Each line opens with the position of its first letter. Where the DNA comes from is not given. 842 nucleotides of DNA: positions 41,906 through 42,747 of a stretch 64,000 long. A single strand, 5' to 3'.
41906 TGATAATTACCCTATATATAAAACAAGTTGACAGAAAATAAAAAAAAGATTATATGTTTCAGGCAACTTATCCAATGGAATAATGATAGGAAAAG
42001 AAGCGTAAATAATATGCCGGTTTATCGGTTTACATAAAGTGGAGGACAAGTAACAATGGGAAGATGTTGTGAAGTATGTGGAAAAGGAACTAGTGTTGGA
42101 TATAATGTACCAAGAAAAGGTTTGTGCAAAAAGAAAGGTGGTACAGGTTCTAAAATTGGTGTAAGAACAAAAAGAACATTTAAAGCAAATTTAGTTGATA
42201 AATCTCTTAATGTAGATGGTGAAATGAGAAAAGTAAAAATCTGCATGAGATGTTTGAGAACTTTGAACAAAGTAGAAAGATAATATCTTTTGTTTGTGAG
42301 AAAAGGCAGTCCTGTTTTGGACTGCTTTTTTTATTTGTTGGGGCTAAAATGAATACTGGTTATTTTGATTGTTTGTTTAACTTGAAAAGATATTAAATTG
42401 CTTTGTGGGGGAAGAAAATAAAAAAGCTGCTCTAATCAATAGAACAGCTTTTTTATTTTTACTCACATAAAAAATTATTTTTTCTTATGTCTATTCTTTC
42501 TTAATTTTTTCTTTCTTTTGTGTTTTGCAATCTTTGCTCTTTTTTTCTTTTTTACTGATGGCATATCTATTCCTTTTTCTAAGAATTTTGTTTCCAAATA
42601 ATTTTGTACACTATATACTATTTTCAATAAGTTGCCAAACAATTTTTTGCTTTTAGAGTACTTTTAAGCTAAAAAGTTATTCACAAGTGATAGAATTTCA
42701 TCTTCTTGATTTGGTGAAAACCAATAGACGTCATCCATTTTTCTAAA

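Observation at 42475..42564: Unannotated 29-codon gene for an ultra-basic peptide resembling small ribosomal protein bS22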

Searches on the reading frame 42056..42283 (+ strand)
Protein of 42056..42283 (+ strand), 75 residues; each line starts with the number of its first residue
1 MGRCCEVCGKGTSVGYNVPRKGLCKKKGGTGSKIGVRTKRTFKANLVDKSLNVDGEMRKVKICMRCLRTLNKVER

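Call 22: find_encoding_contigs(protein=window:42056-42283:+, flank=2500, max_places=10)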
Protein window:42056-42283:+ (75 aa): 24 contigs read that carry it; 6 places shown.
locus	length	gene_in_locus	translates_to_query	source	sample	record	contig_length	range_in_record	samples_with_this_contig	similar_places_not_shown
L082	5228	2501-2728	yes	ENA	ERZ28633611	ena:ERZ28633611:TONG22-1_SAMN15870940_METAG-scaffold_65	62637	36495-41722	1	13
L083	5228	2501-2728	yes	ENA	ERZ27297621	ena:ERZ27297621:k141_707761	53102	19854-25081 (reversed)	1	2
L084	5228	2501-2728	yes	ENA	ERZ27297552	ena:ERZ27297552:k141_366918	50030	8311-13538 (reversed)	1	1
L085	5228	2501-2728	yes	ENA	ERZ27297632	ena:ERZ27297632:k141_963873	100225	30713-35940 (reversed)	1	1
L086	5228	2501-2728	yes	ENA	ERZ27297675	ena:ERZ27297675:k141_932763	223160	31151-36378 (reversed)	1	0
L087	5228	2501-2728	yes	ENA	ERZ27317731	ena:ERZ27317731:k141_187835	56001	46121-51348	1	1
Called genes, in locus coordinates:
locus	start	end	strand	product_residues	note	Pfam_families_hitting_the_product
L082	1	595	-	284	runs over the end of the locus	PF22692:LlgE_F_G_D1, PF06429:Flg_bbr_C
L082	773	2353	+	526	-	PF00221:Lyase_aromatic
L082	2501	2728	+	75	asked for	PF00830:Ribosomal_L28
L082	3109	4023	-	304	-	PF01745:IPT, PF01715:IPPT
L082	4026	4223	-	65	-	PF01192:RNA_pol_Rpb6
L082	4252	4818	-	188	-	PF00005:ABC_tran (weak), PF01637:ATPase_2 (faint), PF03193:RsgA_GTPase (faint), PF13191:AAA_16 (weak), PF13401:AAA_22 (faint), PF00625:Guanylate_kin, PF01926:MMR_HSR1 (weak), PF13671:AAA_33 (faint)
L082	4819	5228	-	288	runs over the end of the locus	PF03755:YicC-like_N, PF08340:YicC-like_C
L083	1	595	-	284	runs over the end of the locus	PF22692:LlgE_F_G_D1, PF06429:Flg_bbr_C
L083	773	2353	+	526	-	PF00221:Lyase_aromatic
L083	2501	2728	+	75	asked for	PF00830:Ribosomal_L28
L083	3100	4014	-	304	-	PF01745:IPT, PF01715:IPPT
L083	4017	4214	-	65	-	PF01192:RNA_pol_Rpb6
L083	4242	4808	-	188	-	PF00005:ABC_tran (weak), PF01637:ATPase_2 (weak), PF03193:RsgA_GTPase (faint), PF13191:AAA_16 (weak), PF00625:Guanylate_kin, PF01926:MMR_HSR1 (weak)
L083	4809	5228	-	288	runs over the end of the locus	PF03755:YicC-like_N, PF08340:YicC-like_C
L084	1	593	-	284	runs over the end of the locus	PF22692:LlgE_F_G_D1, PF06429:Flg_bbr_C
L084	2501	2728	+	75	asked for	PF00830:Ribosomal_L28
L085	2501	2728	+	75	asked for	PF00830:Ribosomal_L28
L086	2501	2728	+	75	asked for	PF00830:Ribosomal_L28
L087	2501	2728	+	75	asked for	PF00830:Ribosomal_L28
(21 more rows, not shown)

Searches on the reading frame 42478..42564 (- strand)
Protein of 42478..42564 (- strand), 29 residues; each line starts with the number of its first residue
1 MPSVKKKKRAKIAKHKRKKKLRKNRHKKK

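Call 4: search_protein_families(library=ncbifam, proteins=[window:42478-42564:-], max_evalue=10)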
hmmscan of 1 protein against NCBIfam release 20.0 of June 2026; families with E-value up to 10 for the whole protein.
seq(29 aa): 1 family
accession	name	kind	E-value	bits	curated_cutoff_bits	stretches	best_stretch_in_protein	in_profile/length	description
NF047430.1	ribo_bS22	equivalog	0.15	12.2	34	1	1-28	1-28/31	30S ribosomal protein bS22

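Call 5: search_protein_families(library=pfam, proteins=[window:42478-42564:-], max_evalue=10)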
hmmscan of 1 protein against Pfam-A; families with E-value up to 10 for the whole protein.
seq(29 aa): 1 family
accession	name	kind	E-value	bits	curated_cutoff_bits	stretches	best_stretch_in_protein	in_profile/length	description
PF08213.16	COX24_C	-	0.0023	18.2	23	1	1-29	1-29/33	Mitochondrial mRNA-processing protein COX24, C-terminal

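Call 6: search_solved_structures(query=window:42478-42564:-, max_evalue=10, show_alignments=5)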
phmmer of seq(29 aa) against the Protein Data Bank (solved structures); distinct sequences matched with E-value up to 10: 3.
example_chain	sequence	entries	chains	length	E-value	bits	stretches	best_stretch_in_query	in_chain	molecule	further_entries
7jil_5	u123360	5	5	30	1.7e-05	27.1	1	1-29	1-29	30S ribosomal protein S22 | 50S ribosomal protein L38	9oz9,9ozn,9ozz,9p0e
9i5v_10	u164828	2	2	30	3.4e-05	26.3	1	1-29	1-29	AURKAIP1/COX24 domain-containing protein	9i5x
8fmw_V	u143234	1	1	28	0.00078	22.3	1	1-28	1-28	30S ribosomal protein bS22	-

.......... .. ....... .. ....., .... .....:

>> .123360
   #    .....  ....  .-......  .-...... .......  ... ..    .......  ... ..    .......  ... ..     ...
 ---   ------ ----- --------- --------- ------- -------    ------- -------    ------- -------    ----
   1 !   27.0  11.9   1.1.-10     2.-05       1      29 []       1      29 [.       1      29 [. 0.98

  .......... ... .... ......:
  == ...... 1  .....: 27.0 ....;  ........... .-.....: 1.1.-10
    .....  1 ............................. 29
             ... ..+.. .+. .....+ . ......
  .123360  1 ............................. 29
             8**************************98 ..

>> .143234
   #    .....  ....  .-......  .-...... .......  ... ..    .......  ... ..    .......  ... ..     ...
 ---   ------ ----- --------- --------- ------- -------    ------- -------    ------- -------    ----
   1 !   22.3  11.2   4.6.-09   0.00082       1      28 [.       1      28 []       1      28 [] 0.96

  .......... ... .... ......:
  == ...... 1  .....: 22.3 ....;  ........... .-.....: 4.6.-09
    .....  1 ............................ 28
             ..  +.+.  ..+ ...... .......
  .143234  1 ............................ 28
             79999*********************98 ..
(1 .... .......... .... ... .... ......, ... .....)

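Call 45: search_solved_structures(query=A1, max_evalue=10, show_alignments=0)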
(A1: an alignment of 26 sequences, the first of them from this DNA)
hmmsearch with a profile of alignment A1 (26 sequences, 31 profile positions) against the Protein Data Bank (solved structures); distinct sequences matched with E-value up to 10: 4.
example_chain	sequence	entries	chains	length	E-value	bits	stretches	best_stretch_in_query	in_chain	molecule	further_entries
7jil_5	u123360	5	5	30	6.9e-13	51.9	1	1-30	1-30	30S ribosomal protein S22 | 50S ribosomal protein L38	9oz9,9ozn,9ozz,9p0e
9i5v_10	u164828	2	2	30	1.7e-11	47.4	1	1-30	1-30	AURKAIP1/COX24 domain-containing protein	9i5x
8fmw_V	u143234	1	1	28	1.1e-10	44.9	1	1-28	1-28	30S ribosomal protein bS22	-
9j1m_x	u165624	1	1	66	3.8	11.1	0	1-25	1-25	Mitochondrial domain of uncharacterised function (DUF1713)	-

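Call 46: search_protein_families(library=pfam, alignment_id=A1, max_evalue=1)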
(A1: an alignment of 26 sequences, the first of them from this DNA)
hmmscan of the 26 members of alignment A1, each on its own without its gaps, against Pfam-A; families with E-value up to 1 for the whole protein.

A. member 1, seq(29 aa): 1 family
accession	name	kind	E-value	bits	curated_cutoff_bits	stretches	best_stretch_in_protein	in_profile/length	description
PF08213.16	COX24_C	-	0.0023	18.2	23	1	1-29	1-29/33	Mitochondrial mRNA-processing protein COX24, C-terminal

B. families by the number of members that match (of 26 scanned): 3 families
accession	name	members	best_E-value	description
PF08213.16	COX24_C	16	3.1e-07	Mitochondrial mRNA-processing protein COX24, C-terminal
PF21579.3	PabTrmU54_TRAM_dom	1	0.19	tRNA (uracil(54)-C(5))-methyltransferase, TRAM domain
PF14812.11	PBP1_TM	1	0.28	Transmembrane domain of transglycosylase PBP1 at N-terminal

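Call 47: search_protein_families(library=ncbifam, alignment_id=A1, max_evalue=10)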
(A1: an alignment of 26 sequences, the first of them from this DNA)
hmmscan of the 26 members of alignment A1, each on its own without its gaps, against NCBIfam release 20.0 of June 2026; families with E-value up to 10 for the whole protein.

A. member 1, seq(29 aa): 1 family
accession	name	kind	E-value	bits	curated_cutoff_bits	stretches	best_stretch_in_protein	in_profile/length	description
NF047430.1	ribo_bS22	equivalog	0.15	12.2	34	1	1-28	1-28/31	30S ribosomal protein bS22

B. families by the number of members that match (of 26 scanned): 1 family
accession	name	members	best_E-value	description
NF047430.1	ribo_bS22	6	3e-05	30S ribosomal protein bS22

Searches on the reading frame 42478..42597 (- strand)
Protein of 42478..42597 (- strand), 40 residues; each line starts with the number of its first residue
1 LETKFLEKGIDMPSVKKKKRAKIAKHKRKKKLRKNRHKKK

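Call 42: find_homologous_proteins(query=window:42478-42597:-, max_evalue=10)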
Query window:42478-42597:- (40 aa): 56 proteins with E <= 10 among 66 candidates.
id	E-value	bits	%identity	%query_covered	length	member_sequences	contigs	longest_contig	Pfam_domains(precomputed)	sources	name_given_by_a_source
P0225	6.0e-13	64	93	75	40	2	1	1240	-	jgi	jgi:hypothetical protein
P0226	4.0e-6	43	-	-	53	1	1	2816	-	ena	-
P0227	4.5e-5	40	-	-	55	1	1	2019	-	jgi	jgi:hypothetical protein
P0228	7.3e-5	39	-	-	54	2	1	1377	-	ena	-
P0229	1.7e-4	38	60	75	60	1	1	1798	-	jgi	jgi:hypothetical protein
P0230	6.0e-4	37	-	-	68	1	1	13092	-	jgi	-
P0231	6.5e-4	37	-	-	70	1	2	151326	-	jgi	jgi:hypothetical protein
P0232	1.3e-3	36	65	57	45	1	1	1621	-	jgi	jgi:hypothetical protein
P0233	1.5e-3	35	59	73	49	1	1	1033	-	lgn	-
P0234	2.7e-3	35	67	60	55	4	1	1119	-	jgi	jgi:hypothetical protein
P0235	4.9e-3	34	86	73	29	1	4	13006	-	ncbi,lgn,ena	-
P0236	6.4e-3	34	86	73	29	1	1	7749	-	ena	-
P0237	7.8e-3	33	65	50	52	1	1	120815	-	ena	-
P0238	1.4e-2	33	67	90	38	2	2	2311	-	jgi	-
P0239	1.6e-2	32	58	95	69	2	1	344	-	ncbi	-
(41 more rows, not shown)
